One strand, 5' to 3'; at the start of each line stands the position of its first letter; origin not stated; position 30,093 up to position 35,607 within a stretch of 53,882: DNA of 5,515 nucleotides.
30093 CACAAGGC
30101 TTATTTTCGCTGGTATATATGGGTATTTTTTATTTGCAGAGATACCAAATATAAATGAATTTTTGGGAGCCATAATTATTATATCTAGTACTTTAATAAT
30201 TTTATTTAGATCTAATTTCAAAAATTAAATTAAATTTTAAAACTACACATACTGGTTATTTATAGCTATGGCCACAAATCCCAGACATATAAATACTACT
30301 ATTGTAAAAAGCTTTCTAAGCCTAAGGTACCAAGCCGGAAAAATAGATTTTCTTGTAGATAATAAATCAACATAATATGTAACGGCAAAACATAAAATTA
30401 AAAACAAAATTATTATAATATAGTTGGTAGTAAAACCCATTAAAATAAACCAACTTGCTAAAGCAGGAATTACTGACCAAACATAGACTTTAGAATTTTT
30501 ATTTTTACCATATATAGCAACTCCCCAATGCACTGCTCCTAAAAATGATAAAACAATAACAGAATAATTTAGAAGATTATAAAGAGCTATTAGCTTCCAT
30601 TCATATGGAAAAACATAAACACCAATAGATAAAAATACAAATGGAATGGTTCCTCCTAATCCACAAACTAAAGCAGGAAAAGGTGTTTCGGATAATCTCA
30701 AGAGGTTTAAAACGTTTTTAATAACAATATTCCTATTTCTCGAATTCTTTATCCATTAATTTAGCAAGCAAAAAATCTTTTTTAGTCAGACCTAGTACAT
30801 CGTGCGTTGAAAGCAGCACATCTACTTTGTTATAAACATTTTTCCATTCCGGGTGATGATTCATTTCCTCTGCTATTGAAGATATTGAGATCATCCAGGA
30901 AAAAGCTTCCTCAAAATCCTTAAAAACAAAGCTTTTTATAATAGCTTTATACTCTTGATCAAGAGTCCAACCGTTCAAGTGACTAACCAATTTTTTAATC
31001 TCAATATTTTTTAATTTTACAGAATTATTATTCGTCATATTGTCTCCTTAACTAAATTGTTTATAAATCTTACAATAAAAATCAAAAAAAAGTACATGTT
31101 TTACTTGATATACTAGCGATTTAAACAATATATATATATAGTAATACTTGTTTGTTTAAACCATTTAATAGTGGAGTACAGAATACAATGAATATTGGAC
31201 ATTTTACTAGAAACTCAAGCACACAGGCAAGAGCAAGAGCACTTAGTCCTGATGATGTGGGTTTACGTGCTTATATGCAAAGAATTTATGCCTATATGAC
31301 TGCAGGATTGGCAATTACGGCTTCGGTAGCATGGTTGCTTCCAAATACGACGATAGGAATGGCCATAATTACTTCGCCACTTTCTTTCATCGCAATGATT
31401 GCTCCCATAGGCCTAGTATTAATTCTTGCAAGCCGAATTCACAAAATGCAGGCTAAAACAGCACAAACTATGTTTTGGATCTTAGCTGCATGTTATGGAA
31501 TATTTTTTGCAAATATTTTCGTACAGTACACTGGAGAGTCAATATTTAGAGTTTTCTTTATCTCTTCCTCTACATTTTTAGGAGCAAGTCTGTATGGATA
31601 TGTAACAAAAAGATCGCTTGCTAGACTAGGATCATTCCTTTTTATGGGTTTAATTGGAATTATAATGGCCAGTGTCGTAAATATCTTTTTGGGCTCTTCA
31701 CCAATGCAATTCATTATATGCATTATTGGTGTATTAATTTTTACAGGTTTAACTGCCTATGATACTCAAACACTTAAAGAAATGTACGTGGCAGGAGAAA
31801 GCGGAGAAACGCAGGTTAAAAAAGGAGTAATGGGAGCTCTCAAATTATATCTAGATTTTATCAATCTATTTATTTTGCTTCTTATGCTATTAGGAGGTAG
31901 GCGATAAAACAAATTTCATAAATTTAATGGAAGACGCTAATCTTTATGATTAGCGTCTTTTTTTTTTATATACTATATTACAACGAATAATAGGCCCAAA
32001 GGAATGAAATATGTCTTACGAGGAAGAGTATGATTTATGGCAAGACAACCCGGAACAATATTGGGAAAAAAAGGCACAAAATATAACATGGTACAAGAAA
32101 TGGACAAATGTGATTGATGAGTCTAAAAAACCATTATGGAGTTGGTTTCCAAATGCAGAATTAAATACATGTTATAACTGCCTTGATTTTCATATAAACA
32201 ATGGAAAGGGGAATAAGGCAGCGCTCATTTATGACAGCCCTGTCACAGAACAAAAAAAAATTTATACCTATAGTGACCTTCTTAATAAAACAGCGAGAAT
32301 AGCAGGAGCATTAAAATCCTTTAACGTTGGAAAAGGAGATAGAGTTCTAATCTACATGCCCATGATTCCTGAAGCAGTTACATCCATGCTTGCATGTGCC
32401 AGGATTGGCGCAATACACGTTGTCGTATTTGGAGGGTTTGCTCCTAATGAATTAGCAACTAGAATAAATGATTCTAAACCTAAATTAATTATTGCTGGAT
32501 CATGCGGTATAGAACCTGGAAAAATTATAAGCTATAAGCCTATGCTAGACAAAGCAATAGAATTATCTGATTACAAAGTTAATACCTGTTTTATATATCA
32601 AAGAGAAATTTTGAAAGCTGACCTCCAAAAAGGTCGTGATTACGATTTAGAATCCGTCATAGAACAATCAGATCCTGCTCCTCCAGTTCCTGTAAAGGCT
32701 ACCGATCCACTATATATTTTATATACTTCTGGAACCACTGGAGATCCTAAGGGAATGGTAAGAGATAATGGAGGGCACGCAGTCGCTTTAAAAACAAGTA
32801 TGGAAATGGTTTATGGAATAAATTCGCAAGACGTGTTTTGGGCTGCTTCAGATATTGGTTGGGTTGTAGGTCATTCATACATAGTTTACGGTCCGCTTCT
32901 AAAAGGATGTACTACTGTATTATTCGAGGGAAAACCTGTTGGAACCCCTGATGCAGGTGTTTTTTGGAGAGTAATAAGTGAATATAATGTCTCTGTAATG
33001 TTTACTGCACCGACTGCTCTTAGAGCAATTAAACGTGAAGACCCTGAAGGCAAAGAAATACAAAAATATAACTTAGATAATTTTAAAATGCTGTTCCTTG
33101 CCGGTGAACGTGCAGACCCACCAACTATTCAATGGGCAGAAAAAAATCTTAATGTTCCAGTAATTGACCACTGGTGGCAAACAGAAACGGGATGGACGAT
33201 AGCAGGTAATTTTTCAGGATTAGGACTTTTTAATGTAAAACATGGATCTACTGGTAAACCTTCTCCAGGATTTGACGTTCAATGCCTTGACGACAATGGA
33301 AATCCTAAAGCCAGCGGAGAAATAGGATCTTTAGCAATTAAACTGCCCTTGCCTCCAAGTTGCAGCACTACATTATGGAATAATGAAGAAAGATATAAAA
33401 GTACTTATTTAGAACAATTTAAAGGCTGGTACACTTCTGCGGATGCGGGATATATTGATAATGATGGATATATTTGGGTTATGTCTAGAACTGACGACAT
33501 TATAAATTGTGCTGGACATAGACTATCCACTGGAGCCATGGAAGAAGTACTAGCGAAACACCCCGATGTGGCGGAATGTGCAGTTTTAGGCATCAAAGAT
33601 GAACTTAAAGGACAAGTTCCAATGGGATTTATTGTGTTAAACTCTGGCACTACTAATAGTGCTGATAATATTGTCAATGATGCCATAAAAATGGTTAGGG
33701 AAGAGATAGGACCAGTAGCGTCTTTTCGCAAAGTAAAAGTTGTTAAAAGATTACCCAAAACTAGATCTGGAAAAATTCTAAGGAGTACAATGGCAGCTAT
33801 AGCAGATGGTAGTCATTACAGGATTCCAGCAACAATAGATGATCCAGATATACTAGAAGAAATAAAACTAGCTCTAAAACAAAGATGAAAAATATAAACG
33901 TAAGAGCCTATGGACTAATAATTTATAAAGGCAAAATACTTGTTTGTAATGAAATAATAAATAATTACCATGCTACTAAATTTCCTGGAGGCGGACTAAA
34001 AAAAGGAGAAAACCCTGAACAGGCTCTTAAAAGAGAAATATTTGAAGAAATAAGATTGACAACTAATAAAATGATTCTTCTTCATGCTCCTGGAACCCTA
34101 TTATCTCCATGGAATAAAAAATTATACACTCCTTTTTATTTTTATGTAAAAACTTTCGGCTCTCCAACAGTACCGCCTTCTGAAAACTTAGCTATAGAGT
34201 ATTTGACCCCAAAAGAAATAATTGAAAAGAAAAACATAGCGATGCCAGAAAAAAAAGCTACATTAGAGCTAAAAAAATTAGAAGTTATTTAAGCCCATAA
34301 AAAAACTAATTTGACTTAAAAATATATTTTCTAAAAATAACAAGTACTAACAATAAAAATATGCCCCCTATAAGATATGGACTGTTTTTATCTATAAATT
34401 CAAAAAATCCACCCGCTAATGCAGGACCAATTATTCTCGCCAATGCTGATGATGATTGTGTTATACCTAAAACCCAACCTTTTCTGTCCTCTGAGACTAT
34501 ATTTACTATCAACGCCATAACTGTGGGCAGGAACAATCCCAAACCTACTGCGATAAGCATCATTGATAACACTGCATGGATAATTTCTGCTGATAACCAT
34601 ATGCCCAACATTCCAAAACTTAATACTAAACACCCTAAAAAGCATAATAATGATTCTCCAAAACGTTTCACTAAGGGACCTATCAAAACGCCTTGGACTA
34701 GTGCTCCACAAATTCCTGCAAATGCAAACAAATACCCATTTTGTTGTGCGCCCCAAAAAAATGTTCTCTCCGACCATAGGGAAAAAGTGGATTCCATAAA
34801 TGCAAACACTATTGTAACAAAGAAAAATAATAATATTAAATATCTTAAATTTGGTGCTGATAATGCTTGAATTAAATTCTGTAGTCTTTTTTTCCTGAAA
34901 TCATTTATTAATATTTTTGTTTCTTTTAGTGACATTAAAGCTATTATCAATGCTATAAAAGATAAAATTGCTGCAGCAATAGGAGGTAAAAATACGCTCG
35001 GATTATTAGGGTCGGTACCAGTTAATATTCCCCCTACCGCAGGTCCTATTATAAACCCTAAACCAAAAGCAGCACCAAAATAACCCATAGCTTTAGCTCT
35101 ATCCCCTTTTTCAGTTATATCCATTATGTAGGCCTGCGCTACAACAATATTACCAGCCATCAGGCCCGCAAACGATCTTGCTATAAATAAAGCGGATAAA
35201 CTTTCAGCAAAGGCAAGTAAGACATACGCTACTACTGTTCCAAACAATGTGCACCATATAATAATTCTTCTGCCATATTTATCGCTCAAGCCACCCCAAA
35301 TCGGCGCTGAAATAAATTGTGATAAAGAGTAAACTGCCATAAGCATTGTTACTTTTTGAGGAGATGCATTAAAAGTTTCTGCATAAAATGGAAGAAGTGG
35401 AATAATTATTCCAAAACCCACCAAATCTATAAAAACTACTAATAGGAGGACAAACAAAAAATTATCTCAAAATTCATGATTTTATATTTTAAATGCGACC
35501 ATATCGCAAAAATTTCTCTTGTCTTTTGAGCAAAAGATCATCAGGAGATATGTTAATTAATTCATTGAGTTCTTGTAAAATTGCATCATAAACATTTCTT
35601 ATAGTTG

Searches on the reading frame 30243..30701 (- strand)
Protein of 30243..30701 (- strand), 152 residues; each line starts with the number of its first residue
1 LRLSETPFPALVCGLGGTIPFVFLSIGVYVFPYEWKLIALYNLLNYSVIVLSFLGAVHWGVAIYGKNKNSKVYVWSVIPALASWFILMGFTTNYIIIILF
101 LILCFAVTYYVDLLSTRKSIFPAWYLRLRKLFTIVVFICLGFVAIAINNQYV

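Call 70: search_protein_families(library=pfam, proteins=[window:30243-30701:-], max_evalue=0.00001)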
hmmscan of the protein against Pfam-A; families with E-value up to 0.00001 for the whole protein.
window:30243-30701:- (152 aa): 1 family
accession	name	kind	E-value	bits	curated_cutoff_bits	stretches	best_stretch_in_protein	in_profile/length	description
PF11911.13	DUF3429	-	3.4e-29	102.4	39.1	1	7-144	2-143/144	Protein of unknown function (DUF3429)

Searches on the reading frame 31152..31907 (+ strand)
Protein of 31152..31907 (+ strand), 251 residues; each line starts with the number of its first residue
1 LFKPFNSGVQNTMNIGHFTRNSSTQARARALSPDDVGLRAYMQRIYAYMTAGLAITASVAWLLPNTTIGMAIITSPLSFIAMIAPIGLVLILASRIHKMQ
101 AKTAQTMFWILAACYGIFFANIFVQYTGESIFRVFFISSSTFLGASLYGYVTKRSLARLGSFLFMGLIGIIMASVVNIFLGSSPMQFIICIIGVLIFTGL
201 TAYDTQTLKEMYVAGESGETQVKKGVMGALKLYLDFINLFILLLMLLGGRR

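Call 70: search_protein_families(library=pfam, proteins=[window:31152-31907:+], max_evalue=0.00001)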
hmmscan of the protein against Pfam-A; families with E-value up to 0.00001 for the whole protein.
window:31152-31907:+ (251 aa): 1 family
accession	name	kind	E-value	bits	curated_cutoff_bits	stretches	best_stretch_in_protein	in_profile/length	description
PF01027.25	Bax1-I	-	2.6e-55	187.9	34.1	1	39-247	1-207/207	Inhibitor of apoptosis-promoting Bax1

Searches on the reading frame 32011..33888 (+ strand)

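Call 70: search_protein_families(library=pfam, proteins=[window:32011-33888:+], max_evalue=0.00001)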
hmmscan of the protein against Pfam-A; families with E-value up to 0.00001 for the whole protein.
window:32011-33888:+ (625 aa): 3 families
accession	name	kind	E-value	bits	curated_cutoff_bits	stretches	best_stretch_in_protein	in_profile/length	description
PF00501.34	AMP-binding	-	6.4e-73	246.2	29.9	1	64-444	6-375/384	AMP-binding enzyme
PF13193.12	AMP-binding_C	-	1.6e-25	90.3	24.5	1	510-588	2-76/76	AMP-binding enzyme C-terminal domain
PF16177.11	ACAS_N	-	1.5e-17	63.6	27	1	3-57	1-55/55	Acetyl-coenzyme A synthetase N-terminus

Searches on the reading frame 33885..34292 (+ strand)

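Call 70: search_protein_families(library=pfam, proteins=[window:33885-34292:+], max_evalue=0.00001)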
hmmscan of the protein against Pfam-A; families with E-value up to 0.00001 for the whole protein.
window:33885-34292:+ (135 aa): 1 family
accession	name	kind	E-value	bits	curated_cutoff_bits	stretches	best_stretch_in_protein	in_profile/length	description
PF00293.34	NUDIX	-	7.6e-13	49.1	21.1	1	7-124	4-129/134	NUDIX domain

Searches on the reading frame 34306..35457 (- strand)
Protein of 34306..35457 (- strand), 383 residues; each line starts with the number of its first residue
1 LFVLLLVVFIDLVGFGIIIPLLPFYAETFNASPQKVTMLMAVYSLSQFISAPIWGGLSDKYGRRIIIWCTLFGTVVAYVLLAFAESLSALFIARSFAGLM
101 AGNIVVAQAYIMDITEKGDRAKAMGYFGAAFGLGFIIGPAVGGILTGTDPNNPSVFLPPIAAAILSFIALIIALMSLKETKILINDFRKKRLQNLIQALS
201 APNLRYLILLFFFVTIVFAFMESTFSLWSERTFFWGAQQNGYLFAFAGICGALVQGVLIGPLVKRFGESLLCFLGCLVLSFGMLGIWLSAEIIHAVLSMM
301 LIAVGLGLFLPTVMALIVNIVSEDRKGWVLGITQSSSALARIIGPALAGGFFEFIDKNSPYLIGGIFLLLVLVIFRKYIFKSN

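Call 70: search_protein_families(library=pfam, proteins=[window:34306-35457:-], max_evalue=0.00001)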
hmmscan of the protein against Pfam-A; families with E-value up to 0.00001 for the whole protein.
window:34306-35457:- (383 aa): 5 families
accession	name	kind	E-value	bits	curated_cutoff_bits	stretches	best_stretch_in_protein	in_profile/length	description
PF07690.21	MFS_1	-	1.8e-53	182.2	33.4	2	4-301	1-300/347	Major Facilitator Superfamily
PF12832.13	MFS_1_like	-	2e-13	50.6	25.2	1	14-354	14-364/373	MFS_1 like family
PF13347.12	MFS_2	-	2.7e-11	43.1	27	2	129-325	144-347/427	MFS/sugar transport protein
PF00083.30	Sugar_tr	-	3.9e-10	39.6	22.3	1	34-181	46-195/452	Sugar (and other) transporter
PF05977.19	MFS_3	-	9.7e-06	24.7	27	0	30-301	41-316/524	Transmembrane secretion effector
